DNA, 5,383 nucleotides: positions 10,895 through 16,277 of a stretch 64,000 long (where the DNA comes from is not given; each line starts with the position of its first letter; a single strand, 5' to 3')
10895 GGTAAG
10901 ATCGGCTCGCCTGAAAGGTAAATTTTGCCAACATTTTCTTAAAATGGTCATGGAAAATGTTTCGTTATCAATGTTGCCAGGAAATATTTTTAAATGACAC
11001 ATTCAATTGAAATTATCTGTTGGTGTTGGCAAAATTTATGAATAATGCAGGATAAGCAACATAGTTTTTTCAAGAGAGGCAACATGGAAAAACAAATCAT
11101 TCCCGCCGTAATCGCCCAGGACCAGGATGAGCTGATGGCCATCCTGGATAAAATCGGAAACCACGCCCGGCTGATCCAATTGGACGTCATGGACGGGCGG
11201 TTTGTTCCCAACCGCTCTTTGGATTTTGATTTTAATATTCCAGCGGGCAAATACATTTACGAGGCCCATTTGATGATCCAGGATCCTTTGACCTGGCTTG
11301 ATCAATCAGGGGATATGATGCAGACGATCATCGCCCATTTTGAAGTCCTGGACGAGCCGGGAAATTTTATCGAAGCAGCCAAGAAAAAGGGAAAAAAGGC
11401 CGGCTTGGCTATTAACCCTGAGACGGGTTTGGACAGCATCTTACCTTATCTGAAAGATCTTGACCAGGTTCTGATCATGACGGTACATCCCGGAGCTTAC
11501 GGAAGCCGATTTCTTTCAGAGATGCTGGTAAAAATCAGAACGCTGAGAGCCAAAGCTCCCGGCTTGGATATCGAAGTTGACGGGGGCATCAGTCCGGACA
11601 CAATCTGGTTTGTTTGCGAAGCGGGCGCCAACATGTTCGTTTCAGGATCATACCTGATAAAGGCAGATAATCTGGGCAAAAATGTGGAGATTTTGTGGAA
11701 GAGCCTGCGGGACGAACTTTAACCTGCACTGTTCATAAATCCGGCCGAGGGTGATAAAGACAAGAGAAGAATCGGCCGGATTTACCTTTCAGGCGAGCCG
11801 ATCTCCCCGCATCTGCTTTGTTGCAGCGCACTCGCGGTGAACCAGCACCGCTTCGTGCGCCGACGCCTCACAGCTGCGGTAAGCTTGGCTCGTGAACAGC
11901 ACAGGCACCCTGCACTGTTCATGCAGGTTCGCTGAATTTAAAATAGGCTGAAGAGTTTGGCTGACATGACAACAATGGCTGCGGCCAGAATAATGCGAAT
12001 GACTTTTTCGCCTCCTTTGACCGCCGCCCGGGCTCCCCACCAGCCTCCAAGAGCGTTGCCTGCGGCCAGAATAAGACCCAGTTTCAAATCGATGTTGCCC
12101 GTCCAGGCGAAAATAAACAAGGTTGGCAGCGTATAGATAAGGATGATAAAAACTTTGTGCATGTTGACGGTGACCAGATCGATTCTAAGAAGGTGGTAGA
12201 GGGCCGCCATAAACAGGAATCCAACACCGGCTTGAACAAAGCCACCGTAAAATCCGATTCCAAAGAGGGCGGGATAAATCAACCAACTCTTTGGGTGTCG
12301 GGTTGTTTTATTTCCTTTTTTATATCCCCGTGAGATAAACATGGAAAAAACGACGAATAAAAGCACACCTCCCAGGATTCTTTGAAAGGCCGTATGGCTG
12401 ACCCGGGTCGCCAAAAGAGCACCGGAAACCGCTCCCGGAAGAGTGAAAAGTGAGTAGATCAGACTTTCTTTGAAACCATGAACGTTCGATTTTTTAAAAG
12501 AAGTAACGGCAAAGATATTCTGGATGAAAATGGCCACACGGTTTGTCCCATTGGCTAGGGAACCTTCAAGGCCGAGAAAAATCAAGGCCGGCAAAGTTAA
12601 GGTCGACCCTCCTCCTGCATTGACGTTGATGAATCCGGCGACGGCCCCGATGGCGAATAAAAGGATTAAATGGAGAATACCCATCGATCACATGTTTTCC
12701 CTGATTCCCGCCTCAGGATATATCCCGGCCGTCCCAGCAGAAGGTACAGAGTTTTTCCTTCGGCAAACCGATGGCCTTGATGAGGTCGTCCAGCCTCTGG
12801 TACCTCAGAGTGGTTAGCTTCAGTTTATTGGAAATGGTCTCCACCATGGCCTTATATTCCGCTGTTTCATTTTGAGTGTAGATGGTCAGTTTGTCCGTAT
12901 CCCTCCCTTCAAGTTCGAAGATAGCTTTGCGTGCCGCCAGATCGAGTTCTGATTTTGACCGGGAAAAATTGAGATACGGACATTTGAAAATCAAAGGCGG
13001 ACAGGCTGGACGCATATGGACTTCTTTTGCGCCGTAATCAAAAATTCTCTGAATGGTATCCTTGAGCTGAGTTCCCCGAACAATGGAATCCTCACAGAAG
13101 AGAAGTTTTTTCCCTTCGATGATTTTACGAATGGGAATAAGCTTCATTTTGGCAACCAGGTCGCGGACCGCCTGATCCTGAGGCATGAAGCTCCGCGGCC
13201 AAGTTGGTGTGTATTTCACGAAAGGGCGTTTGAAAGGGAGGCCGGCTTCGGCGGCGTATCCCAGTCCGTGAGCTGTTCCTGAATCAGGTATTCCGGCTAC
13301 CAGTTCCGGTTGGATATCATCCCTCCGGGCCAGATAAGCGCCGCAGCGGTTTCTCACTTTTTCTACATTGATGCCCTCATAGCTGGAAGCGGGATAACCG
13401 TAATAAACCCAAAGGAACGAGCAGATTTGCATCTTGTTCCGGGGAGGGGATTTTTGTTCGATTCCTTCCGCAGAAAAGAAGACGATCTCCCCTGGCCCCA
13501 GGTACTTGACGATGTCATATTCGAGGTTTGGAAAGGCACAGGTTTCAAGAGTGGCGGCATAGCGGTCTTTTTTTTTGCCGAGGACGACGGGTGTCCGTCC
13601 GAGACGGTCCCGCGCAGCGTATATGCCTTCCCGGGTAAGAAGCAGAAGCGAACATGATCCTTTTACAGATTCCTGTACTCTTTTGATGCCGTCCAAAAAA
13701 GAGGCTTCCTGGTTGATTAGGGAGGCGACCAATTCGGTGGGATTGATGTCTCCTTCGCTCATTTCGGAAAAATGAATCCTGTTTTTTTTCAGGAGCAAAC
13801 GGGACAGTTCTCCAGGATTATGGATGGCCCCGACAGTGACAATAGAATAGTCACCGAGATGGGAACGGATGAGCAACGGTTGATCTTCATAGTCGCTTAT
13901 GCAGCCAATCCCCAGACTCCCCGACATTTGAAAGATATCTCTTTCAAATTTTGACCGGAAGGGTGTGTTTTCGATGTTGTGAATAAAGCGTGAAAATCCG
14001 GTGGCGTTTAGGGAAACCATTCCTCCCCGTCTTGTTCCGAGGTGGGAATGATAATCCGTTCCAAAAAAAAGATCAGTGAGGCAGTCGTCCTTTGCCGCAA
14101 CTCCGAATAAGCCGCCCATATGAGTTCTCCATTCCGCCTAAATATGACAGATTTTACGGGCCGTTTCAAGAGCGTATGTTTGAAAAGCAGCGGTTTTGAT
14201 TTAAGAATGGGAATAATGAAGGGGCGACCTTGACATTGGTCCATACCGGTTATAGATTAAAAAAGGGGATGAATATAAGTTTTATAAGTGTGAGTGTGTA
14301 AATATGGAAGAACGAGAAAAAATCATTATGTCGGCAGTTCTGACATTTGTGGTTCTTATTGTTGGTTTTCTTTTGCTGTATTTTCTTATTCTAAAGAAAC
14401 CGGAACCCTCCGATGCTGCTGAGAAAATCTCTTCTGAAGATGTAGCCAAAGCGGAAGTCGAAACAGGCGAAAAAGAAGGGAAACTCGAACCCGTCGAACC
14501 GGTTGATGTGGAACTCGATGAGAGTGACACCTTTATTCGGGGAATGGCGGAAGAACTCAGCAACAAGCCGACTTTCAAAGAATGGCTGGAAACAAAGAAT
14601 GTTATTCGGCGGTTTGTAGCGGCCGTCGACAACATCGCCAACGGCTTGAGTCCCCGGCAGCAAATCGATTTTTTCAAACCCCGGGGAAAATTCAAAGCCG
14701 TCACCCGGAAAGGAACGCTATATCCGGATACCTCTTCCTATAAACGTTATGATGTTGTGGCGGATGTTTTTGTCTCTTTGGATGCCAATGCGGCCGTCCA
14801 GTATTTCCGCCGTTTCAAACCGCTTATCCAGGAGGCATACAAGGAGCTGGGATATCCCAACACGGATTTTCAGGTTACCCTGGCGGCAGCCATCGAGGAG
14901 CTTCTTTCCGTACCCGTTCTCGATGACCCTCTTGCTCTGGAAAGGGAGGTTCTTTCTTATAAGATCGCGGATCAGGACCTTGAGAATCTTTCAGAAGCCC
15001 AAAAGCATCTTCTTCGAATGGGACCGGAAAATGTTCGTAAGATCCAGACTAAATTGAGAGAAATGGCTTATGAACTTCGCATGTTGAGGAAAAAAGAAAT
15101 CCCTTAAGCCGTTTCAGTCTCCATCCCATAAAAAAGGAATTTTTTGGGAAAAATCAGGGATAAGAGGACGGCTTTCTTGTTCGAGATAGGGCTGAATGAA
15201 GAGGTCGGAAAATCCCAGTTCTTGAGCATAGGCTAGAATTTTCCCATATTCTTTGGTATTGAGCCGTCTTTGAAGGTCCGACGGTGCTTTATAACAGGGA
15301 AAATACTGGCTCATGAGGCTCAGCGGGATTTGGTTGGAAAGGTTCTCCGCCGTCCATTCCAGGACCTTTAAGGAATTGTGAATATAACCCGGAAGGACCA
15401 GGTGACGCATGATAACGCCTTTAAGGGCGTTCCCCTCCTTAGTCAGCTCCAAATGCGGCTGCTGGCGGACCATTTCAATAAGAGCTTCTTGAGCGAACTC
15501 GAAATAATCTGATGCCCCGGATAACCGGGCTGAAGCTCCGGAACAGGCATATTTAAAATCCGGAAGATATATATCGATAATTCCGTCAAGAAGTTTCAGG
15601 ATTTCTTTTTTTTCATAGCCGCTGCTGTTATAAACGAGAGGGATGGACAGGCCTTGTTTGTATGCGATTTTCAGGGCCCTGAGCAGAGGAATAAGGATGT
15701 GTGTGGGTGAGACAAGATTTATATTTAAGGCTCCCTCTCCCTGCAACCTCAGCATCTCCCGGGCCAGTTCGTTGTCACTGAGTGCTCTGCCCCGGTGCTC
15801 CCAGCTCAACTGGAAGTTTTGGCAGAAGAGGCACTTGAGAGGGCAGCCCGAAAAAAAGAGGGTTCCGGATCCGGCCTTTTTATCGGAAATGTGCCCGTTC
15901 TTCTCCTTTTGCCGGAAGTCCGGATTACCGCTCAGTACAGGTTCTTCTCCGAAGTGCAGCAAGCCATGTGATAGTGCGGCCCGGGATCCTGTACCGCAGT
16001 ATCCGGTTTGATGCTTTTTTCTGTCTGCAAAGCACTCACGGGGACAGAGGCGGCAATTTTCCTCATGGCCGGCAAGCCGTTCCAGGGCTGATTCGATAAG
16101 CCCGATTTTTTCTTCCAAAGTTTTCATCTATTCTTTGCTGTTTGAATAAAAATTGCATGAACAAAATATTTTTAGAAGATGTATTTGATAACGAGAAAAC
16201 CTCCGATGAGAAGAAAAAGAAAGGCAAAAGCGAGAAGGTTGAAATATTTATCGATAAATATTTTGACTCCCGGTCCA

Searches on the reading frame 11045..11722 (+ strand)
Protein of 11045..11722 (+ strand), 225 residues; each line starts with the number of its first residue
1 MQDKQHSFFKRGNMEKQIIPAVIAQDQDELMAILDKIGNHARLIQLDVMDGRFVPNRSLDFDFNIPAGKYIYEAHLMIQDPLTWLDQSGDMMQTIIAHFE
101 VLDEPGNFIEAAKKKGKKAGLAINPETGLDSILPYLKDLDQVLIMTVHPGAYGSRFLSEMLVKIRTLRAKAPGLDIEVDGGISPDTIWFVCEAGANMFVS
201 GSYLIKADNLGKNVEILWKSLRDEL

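Call 8: search_protein_families(library=ncbifam, proteins=[window:11045-11722:+])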
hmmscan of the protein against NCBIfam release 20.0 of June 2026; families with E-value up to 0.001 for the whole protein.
window:11045-11722:+ (225 aa): 6 families
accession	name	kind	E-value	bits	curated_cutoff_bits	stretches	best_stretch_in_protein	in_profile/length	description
NF004076.0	PRK05581.1-4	subfamily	2.6e-50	170.7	165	1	14-219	3-217/221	ribulose-phosphate 3-epimerase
TIGR01163.1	rpe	equivalog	5.4e-41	140.3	212.6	1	18-217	2-210/211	ribulose-phosphate 3-epimerase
NF007266.0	PRK09722.1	equivalog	4e-32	111.5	271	1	16-221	3-215/230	D-allulose 6-phosphate 3-epimerase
NF005944.0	PRK08005.1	equivalog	1.6e-19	70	376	1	69-209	58-199/210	ribulose-phosphate 3 epimerase family protein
NF005986.0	PRK08091.1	equivalog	4.5e-12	46.4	264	1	38-220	36-225/229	ribulose-phosphate 3-epimerase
NF010658.0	PRK14057.1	equivalog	3e-10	40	530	1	120-215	136-235/254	epimerase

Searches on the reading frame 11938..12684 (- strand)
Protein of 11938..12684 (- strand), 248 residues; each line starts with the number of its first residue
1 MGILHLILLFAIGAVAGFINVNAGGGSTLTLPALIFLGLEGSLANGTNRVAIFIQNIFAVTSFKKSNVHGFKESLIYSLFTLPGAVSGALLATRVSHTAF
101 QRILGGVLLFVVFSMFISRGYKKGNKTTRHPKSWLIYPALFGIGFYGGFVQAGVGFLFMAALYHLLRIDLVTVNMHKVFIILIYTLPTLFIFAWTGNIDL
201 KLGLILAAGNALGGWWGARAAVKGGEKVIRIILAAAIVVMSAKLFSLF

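Call 8: search_protein_families(library=ncbifam, proteins=[window:11938-12684:-])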
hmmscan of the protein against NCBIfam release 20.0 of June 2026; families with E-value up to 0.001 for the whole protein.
window:11938-12684:- (248 aa): 1 family
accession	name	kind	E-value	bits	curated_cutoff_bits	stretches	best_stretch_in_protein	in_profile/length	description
NF007909.0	PRK10621.1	equivalog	2.5e-21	76.2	383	1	5-245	11-251/266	hypothetical protein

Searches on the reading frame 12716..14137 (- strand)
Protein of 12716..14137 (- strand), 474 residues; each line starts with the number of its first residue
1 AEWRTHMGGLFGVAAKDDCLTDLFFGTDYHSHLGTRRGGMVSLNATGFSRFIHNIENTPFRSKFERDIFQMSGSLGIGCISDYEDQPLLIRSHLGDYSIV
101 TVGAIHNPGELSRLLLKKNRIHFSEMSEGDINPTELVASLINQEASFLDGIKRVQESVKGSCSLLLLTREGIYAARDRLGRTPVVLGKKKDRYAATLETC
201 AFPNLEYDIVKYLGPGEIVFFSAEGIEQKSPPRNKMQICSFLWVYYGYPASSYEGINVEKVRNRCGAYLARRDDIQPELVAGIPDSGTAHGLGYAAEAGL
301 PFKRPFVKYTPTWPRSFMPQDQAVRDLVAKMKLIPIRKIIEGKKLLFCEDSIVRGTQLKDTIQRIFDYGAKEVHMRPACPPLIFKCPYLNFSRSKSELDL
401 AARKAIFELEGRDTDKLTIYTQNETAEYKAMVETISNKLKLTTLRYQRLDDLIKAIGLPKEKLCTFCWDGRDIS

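Call 53: search_protein_families(library=pfam, max_evalue=0.000001, proteins=[window:12716-14137:-])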
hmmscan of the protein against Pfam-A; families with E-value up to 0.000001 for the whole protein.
window:12716-14137:- (474 aa): 1 family
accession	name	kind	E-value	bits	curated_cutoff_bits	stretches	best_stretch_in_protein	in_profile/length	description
PF13537.11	GATase_7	-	9.5e-08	32.5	25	1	81-193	9-112/123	Glutamine amidotransferase domain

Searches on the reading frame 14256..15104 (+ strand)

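Call 53: search_protein_families(library=pfam, max_evalue=0.000001, proteins=[window:14256-15104:+])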
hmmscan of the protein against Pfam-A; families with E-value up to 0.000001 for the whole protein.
window:14256-15104:+ (283 aa): 1 family
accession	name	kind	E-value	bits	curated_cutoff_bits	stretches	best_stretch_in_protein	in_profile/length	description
PF11219.13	DUF3014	-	1.1e-50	172.4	25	1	116-270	1-155/156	Protein of unknown function (DUF3014)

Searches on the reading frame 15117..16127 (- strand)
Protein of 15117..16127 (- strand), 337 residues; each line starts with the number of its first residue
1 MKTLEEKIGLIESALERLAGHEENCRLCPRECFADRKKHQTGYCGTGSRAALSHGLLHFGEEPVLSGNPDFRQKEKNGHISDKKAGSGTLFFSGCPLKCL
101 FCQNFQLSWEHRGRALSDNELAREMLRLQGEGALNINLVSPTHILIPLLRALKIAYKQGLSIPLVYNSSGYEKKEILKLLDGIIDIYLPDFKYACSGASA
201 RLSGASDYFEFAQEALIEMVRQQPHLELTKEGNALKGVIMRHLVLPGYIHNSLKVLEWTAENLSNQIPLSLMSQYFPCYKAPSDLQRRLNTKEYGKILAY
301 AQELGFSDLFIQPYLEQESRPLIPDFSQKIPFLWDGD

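Call 53: search_protein_families(library=pfam, max_evalue=0.000001, proteins=[window:15117-16127:-])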
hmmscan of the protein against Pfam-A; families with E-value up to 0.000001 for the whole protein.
window:15117-16127:- (337 aa): 1 family
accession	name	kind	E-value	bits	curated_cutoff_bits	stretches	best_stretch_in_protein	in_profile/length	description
PF04055.27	Radical_SAM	-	8.8e-07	29.7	29.5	0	91-182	3-99/166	Radical SAM superfamily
